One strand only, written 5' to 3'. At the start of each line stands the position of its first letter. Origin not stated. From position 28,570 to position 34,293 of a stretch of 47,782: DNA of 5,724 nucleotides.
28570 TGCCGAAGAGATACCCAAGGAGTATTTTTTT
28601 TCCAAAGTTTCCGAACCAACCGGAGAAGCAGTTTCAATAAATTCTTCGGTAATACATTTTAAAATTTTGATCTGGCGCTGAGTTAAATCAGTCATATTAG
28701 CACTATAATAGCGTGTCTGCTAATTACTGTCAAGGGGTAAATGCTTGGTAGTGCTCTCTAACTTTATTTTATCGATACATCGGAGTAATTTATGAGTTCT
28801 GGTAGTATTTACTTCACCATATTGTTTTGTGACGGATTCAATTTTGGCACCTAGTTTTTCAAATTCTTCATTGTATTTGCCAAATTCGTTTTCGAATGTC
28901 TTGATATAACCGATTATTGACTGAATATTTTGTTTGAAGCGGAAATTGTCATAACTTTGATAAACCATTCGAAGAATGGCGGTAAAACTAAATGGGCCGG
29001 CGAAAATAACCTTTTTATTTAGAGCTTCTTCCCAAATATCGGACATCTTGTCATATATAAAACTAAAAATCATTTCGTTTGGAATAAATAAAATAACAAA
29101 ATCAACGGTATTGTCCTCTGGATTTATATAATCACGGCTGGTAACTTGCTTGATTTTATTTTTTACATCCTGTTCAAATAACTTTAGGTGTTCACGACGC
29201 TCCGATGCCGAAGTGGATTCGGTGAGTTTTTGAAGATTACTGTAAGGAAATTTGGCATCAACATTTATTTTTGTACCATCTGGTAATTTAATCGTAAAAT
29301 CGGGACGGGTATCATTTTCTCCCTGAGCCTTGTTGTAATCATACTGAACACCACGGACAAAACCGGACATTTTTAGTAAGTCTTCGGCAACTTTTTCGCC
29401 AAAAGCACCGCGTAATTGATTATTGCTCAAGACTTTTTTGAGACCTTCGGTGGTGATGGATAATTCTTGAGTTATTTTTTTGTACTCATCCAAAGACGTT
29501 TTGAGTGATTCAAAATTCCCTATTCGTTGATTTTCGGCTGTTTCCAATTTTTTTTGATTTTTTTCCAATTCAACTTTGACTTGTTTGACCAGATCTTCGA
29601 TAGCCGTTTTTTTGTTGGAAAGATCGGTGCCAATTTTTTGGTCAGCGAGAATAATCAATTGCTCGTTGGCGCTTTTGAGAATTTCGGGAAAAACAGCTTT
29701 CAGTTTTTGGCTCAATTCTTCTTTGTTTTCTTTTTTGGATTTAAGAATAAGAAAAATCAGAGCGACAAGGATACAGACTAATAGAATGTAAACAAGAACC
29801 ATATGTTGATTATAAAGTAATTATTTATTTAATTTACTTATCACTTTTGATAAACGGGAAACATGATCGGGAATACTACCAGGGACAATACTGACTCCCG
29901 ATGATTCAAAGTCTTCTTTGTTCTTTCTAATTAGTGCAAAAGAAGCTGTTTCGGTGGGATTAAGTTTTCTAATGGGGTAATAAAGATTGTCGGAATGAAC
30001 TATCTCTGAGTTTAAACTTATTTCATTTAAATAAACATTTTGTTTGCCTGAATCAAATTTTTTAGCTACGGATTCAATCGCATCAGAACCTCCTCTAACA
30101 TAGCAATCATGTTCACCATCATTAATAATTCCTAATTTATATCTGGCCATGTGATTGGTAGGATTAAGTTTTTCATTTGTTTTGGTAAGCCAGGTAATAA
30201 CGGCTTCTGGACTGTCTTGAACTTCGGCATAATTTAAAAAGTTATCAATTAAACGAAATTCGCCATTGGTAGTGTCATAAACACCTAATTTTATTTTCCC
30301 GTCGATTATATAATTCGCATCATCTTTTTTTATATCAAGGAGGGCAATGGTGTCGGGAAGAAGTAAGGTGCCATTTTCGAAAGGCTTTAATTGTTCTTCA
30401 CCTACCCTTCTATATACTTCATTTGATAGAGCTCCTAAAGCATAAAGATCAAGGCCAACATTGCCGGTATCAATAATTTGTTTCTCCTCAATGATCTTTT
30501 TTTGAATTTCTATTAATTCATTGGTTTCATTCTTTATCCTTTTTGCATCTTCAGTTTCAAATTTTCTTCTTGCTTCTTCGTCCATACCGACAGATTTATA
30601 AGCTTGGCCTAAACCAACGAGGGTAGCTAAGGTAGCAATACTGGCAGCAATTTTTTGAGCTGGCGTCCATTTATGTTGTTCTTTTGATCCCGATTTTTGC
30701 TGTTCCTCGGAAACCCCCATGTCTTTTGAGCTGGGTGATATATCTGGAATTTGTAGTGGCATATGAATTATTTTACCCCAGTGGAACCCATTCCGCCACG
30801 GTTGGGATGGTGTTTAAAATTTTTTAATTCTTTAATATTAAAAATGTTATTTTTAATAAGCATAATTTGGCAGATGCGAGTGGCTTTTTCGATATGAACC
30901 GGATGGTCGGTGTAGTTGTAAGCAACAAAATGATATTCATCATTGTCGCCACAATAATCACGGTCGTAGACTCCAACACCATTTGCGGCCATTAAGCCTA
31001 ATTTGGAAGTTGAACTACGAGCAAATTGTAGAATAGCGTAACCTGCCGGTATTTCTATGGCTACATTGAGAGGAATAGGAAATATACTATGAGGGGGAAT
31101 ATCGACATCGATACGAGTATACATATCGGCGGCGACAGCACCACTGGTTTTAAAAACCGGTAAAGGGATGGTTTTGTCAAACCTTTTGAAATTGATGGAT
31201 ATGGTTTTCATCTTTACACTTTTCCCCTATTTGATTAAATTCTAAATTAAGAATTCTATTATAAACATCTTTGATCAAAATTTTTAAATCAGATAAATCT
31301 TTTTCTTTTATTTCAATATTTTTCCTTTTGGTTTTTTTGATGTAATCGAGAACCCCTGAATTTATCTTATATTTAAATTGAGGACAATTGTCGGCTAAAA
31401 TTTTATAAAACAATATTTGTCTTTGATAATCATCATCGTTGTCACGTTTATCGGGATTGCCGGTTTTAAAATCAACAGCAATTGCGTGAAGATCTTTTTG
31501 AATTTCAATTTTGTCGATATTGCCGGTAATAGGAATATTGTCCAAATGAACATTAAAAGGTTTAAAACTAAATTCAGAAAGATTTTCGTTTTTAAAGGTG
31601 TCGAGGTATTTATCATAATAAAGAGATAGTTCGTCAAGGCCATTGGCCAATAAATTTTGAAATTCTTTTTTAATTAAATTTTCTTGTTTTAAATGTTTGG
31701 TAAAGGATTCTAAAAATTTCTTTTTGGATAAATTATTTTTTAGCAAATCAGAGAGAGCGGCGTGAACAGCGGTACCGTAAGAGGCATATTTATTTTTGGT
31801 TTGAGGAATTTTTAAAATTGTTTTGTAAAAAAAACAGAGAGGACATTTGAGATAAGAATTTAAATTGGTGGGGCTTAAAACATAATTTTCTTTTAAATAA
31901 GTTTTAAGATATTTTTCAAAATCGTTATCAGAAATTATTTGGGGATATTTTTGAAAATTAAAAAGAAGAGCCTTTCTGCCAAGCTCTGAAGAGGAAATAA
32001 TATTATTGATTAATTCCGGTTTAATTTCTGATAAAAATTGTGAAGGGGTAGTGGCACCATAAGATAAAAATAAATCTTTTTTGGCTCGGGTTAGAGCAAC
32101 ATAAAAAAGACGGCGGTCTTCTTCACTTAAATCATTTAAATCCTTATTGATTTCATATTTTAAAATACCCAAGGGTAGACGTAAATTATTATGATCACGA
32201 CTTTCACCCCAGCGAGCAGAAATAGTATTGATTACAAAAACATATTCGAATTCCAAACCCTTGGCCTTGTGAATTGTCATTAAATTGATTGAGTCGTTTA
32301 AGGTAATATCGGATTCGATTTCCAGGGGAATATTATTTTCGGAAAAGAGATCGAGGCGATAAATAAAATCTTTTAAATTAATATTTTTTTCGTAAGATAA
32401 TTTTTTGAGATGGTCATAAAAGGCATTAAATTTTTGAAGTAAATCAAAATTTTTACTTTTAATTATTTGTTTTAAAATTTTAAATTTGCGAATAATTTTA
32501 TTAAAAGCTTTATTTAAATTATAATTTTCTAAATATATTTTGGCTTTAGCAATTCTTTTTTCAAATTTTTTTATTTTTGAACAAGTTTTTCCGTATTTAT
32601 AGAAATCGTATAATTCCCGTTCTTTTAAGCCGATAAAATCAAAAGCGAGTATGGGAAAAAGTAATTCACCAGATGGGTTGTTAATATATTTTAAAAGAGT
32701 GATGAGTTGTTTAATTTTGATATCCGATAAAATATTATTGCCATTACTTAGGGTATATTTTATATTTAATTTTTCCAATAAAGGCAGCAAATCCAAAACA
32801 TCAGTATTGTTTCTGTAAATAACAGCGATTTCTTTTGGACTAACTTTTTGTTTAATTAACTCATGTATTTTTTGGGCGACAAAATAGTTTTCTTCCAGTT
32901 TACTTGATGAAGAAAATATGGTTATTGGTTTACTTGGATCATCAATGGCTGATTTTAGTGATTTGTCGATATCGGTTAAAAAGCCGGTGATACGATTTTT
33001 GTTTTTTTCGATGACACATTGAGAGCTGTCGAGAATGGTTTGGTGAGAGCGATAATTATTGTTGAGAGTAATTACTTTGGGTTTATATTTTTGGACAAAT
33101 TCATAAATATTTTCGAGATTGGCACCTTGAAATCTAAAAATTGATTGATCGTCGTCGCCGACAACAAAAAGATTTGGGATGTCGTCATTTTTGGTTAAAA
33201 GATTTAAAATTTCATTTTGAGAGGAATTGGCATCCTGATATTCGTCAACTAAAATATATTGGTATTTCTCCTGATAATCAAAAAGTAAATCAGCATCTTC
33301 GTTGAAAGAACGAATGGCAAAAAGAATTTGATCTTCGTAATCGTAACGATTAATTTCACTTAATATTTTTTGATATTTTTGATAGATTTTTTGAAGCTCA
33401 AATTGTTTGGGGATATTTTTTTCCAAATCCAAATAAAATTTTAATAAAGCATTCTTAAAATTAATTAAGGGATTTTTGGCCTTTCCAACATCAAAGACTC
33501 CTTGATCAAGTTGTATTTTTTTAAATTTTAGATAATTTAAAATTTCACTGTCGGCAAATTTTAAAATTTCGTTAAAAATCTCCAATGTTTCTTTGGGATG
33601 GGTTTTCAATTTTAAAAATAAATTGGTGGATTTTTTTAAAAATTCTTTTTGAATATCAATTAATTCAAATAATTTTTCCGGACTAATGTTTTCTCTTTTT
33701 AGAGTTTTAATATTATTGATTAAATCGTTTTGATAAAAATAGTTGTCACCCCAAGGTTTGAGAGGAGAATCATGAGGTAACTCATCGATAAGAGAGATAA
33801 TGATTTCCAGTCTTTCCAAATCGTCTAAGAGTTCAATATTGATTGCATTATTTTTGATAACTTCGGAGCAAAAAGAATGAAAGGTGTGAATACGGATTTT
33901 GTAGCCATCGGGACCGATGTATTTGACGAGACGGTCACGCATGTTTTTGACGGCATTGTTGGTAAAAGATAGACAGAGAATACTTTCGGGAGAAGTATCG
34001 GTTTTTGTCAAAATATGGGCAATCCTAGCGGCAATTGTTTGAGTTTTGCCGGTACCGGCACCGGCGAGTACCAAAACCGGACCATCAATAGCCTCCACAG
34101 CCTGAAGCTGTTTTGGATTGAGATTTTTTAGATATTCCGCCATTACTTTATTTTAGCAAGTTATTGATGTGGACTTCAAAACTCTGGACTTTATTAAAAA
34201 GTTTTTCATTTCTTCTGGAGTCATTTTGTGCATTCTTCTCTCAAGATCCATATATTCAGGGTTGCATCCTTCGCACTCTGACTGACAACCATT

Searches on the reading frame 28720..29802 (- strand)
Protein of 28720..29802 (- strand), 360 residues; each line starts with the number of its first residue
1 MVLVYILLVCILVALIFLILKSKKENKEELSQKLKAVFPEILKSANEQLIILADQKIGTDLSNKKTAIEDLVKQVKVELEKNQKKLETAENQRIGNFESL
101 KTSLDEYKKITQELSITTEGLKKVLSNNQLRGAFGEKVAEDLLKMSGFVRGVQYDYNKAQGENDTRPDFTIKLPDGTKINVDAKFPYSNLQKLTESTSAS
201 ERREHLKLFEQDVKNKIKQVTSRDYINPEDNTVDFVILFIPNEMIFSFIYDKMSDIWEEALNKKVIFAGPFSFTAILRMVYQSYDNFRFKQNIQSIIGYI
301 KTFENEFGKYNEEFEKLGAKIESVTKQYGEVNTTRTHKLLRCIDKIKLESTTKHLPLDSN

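Call 48: search_protein_families(library=pfam, proteins=[window:28720-29802:-], max_evalue=0.0001)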
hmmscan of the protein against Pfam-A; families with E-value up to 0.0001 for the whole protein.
window:28720-29802:- (360 aa): 1 family
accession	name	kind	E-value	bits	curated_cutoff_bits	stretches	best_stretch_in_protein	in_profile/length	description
PF02646.22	RmuC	-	1.3e-65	221.8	26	1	67-347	2-282/291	RmuC family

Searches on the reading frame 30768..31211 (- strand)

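Call 48: search_protein_families(library=pfam, proteins=[window:30768-31211:-], max_evalue=0.0001)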
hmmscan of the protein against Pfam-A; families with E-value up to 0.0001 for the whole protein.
window:30768-31211:- (147 aa): 2 families
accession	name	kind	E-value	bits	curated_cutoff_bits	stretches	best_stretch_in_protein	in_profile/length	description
PF00692.24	dUTPase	-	8.3e-17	61.6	22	1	15-144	3-128/129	dUTPase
PF22769.1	DCD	-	4.2e-06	27.4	27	1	38-119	73-151/153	dCTP deaminase-like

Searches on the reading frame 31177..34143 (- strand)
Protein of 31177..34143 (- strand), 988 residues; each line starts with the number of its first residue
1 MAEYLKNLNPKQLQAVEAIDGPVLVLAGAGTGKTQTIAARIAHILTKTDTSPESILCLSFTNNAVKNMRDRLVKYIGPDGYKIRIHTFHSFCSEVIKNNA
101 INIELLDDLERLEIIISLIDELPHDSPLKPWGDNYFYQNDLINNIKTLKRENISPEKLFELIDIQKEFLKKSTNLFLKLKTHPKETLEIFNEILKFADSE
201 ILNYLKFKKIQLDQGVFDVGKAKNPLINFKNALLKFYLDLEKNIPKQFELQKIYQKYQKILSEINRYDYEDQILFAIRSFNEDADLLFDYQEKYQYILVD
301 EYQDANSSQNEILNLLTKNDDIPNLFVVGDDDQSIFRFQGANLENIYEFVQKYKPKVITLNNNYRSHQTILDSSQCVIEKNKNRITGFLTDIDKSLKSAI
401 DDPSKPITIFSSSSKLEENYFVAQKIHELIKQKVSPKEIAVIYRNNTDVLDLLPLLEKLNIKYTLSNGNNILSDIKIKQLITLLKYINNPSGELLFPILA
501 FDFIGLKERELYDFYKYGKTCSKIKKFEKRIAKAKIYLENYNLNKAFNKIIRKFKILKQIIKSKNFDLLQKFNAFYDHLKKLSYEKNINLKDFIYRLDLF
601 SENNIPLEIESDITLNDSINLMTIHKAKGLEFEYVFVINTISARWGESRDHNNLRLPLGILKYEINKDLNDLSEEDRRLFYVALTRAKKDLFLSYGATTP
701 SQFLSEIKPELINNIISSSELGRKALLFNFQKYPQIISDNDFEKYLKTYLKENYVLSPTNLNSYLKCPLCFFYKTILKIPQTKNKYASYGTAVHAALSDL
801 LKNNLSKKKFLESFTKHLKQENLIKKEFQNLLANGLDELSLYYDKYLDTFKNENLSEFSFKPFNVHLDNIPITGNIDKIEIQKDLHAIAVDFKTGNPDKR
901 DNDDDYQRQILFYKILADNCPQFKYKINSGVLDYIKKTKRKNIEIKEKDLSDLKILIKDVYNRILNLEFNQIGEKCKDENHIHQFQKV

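Call 48: search_protein_families(library=pfam, proteins=[window:31177-34143:-], max_evalue=0.0001)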
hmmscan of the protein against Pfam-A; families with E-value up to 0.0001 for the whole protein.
window:31177-34143:- (988 aa): 8 families
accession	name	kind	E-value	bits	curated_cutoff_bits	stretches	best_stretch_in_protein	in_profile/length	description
PF00580.27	UvrD-helicase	-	5.7e-62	210.3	23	1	8-353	1-270/271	UvrD/REP helicase N-terminal domain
PF13361.12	UvrD_C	-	1.4e-42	146.9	25.6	1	358-695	1-347/350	UvrD-like helicase C-terminal domain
PF13245.12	AAA_19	-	1.4e-20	74.2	25.1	1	13-338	2-133/134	AAA domain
PF12705.13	PDDEXK_1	-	2.5e-20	73.9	22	1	756-974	2-234/247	PD-(D/E)XK nuclease superfamily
PF13538.12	UvrD_C_2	-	1.9e-11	44.1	27.4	0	621-642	4-25/52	UvrD-like helicase C-terminal domain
PF01443.25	Viral_helicase1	-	2.2e-07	31.4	21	0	292-380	58-146/228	Viral superfamily 1 RNA helicase core domain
PF13604.12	AAA_30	-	1.2e-05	25.6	27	0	8-71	2-65/191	AAA domain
PF09848.15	SLFN-g3_helicase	-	2.4e-05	24.2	24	0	250-368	56-163/354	Schlafen group 3, DNA/RNA helicase domain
